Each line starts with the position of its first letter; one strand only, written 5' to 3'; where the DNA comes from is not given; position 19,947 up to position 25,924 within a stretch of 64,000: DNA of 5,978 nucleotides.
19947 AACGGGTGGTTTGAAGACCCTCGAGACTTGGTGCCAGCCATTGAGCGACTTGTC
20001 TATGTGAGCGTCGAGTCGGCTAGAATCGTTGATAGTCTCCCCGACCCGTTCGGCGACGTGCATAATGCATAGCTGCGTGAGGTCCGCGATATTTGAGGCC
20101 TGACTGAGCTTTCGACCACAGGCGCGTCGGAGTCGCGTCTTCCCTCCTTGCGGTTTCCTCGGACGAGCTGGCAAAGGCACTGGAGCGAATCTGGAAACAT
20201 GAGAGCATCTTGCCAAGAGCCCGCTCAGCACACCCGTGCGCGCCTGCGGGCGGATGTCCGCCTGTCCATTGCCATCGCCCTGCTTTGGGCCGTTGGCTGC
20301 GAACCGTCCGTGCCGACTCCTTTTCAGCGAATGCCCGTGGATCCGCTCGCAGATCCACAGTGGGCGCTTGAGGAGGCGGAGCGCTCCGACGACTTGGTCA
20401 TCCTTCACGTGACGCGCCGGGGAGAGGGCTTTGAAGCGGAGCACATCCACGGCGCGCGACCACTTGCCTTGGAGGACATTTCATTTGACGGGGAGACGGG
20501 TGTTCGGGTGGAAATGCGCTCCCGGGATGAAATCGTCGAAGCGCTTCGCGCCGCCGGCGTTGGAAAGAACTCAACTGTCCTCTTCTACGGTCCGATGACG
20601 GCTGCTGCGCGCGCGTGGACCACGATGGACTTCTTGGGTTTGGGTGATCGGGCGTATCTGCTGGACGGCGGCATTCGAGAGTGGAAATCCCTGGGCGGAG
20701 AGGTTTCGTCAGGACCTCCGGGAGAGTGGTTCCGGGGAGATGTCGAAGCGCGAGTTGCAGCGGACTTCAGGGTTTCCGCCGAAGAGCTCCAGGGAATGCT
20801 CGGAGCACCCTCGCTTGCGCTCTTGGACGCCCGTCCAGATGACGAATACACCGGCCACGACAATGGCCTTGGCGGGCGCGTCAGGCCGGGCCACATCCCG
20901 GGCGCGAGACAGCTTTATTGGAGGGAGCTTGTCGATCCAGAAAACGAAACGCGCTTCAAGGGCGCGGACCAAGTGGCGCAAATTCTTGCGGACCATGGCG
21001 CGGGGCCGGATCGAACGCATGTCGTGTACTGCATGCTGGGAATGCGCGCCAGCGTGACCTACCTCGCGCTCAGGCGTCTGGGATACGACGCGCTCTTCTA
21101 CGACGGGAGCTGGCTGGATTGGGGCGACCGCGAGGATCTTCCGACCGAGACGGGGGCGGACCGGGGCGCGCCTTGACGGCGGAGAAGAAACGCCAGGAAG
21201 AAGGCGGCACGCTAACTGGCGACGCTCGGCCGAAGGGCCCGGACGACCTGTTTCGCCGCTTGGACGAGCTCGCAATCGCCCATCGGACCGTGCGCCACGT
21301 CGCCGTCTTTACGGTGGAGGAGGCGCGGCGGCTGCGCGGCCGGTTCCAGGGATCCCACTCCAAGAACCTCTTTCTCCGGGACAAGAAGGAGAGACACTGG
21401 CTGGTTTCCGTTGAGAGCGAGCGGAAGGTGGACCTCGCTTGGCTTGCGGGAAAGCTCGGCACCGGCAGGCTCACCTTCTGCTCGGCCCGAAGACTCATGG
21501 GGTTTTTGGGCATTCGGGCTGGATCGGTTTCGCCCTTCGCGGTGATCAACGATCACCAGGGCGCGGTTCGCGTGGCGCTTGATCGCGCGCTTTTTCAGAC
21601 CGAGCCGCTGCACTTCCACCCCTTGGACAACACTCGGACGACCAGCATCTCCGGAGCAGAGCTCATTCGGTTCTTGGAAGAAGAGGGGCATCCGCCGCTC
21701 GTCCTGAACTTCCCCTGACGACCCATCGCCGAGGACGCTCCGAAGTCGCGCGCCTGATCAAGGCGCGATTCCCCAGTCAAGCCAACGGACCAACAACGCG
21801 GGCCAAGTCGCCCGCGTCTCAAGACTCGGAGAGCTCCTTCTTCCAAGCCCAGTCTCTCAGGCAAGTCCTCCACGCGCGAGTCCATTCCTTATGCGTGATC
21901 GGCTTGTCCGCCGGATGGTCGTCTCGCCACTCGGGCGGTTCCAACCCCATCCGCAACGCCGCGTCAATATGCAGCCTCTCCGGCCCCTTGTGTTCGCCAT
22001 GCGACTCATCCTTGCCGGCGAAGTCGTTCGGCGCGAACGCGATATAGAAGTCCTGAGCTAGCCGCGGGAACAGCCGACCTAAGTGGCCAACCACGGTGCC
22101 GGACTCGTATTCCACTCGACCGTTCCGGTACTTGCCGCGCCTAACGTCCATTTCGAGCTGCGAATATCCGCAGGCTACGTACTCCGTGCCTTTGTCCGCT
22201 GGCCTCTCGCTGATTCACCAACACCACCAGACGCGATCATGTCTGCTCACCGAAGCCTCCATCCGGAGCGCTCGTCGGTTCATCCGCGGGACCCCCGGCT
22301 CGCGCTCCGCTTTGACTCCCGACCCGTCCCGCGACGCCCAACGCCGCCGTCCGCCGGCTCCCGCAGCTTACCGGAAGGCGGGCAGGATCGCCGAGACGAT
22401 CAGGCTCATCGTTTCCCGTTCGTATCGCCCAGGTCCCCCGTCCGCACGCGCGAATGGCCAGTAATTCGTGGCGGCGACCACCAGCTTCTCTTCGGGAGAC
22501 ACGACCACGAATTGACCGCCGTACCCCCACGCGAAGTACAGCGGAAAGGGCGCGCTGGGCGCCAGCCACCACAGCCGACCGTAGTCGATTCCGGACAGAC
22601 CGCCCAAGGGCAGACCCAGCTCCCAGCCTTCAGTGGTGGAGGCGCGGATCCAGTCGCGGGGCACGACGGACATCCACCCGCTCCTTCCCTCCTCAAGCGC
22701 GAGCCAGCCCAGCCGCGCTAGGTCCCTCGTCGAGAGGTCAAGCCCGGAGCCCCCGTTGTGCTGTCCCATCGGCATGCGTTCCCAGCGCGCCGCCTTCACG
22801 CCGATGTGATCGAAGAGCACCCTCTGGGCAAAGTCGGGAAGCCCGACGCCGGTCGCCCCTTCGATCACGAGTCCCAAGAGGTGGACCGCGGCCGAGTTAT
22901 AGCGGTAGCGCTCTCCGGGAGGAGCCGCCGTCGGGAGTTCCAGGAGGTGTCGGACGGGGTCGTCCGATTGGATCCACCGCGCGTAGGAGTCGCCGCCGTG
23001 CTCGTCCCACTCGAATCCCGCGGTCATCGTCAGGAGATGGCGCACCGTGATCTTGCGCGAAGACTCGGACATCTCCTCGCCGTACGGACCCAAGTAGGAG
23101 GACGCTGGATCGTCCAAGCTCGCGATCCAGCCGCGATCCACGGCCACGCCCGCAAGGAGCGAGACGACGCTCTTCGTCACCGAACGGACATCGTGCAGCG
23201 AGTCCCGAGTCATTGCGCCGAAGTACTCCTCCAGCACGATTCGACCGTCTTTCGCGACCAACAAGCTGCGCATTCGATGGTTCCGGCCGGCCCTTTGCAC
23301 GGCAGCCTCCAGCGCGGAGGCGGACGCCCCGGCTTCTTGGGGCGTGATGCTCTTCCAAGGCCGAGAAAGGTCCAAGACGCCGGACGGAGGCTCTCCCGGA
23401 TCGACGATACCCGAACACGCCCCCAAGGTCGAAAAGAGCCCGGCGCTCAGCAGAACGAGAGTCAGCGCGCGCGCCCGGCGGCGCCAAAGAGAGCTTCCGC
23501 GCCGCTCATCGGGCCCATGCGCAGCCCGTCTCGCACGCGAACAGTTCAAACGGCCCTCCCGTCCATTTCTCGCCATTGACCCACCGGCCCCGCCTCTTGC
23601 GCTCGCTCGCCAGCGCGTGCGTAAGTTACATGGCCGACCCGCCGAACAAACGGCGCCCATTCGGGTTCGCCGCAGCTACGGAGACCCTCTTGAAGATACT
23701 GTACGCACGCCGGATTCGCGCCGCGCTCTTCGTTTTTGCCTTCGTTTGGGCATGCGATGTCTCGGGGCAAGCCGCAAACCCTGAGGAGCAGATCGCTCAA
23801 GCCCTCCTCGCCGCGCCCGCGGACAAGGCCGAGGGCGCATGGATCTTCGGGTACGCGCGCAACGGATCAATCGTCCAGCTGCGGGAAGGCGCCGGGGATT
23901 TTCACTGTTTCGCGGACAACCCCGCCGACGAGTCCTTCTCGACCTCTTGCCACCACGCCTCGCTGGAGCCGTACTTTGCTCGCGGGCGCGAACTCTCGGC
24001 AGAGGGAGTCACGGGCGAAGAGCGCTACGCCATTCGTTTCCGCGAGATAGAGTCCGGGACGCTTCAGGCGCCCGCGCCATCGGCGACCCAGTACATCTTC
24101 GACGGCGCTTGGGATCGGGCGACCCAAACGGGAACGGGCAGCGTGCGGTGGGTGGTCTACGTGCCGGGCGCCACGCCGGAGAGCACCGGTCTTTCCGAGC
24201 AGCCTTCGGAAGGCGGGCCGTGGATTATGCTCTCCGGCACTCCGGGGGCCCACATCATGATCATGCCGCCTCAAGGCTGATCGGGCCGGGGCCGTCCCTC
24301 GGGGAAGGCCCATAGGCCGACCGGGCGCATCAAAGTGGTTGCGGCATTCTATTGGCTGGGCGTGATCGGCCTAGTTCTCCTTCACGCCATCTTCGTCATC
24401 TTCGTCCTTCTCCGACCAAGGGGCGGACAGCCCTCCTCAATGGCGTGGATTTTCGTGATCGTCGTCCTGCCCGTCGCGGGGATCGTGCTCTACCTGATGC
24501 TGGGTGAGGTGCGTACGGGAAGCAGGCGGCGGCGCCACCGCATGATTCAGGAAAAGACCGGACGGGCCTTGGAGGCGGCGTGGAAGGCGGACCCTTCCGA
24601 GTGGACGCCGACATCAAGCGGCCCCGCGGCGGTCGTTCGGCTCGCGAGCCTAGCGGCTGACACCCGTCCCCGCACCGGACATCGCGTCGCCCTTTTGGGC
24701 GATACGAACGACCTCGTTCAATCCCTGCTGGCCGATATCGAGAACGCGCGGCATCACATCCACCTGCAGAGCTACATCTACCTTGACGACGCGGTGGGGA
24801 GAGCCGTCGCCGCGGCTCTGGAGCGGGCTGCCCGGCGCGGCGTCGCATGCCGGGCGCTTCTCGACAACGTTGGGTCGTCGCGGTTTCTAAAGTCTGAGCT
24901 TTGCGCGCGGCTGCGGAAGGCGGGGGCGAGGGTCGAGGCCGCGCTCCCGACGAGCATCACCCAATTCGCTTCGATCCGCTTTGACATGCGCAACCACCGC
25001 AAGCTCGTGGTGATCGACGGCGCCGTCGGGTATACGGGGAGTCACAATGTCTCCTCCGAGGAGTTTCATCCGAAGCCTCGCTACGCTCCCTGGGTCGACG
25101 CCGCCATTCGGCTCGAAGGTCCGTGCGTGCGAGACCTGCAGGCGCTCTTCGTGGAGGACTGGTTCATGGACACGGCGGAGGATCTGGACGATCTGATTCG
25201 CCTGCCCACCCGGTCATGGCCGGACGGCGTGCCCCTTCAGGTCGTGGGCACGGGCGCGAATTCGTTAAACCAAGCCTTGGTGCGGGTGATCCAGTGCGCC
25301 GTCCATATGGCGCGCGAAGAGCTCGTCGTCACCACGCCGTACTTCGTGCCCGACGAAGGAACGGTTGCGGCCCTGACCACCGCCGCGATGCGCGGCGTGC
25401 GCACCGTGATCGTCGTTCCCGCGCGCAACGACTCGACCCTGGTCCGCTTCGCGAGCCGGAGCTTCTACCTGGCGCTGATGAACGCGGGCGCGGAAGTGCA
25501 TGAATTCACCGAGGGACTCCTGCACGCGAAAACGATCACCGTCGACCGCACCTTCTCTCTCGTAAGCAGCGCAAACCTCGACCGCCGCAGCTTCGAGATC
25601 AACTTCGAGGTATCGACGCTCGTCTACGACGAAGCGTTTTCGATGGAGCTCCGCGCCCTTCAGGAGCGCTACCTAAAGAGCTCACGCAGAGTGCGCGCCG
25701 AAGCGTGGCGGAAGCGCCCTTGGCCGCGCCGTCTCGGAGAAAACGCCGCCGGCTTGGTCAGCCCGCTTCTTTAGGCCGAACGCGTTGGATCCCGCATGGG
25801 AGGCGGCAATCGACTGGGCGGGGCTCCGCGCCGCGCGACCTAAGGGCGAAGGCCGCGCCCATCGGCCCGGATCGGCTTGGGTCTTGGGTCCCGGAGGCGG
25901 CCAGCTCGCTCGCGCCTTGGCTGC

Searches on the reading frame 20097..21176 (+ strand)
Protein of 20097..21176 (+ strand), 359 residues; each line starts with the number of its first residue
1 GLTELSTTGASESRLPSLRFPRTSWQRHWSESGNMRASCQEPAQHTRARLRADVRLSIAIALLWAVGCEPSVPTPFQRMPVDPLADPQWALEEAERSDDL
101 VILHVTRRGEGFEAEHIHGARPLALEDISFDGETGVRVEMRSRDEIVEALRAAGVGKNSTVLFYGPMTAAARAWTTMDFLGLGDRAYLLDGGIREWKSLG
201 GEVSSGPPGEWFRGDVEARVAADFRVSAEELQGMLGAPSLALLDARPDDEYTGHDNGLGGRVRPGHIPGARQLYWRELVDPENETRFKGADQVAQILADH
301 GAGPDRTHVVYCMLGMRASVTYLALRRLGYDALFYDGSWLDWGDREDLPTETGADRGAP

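Call 27: search_protein_families(library=ncbifam, proteins=[window:20097-21176:+], max_evalue=0.00001)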
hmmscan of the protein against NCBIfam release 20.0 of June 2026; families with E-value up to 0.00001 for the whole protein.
window:20097-21176:+ (359 aa): 2 families
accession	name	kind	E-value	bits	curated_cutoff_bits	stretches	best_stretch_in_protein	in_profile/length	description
NF008557.0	PRK11493.1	equivalog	5.3e-27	94.6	250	1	112-352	42-279/281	3-mercaptopyruvate sulfurtransferase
NF040901.1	SeO3_TeO2_ExtH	equivalog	1.2e-15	57.4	200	1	272-344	271-348/430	selenite/tellurite reduction operon rhodanese-like protein ExtH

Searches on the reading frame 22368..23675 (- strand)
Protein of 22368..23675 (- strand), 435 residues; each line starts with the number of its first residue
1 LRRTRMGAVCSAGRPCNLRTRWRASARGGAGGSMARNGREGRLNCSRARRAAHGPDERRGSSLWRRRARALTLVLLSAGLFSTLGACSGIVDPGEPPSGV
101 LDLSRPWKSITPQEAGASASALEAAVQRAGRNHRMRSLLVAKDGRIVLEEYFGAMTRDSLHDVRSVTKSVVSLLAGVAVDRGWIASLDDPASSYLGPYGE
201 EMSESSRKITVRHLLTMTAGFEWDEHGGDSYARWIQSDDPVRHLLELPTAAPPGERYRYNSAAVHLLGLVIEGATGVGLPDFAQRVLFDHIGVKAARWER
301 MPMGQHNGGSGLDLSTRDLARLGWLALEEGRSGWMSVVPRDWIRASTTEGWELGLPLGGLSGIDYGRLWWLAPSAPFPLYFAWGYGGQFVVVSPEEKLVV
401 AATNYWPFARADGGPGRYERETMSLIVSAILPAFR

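Call 27: search_protein_families(library=ncbifam, proteins=[window:22368-23675:-], max_evalue=0.00001)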
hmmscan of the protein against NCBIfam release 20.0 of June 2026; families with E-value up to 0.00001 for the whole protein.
window:22368-23675:- (435 aa): 2 families
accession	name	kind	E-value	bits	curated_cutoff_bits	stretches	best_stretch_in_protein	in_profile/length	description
NF045925.1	3-sucCA_synth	equivalog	8.9e-24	83.8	800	1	115-404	35-310/498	3-succinylated cholic acid synthase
NF052559.1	MthAcHydAcmB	equivalog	1.7e-07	30.3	550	1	154-298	53-213/391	methyl acetate hydrolase AcmB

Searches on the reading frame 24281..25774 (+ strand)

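Call 27: search_protein_families(library=ncbifam, proteins=[window:24281-25774:+], max_evalue=0.00001)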
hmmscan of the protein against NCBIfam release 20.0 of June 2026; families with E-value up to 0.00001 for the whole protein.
window:24281-25774:+ (497 aa): 7 families
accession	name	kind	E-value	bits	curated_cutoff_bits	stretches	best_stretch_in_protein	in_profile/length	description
TIGR04265.1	bac_cardiolipin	equivalog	2e-110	370.1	290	1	25-497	5-483/483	cardiolipin synthase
NF009107.0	PRK12452.1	equivalog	4e-79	266.7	787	1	20-497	27-509/509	cardiolipin synthase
NF008427.0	PRK11263.1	equivalog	1.4e-51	175.9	281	1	130-483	5-359/409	cardiolipin synthase ClsB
NF038319.1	DISARM_DrmC_I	equivalog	3.9e-19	69.1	133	1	328-458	94-228/236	DISARM system phospholipase D-like protein DrmC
NF006946.0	PRK09428.1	equivalog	2.5e-13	49.8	314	0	414-462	356-404/451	CDP-diacylglycerol--serine O-phosphatidyltransferase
NF010492.0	PRK13912.1-3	equivalog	2.1e-08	33.9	297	0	341-448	43-155/178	nuclease NucT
NF010491.0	PRK13912.1-2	equivalog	1.2e-06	28.5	225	0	142-263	34-148/180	nuclease NucT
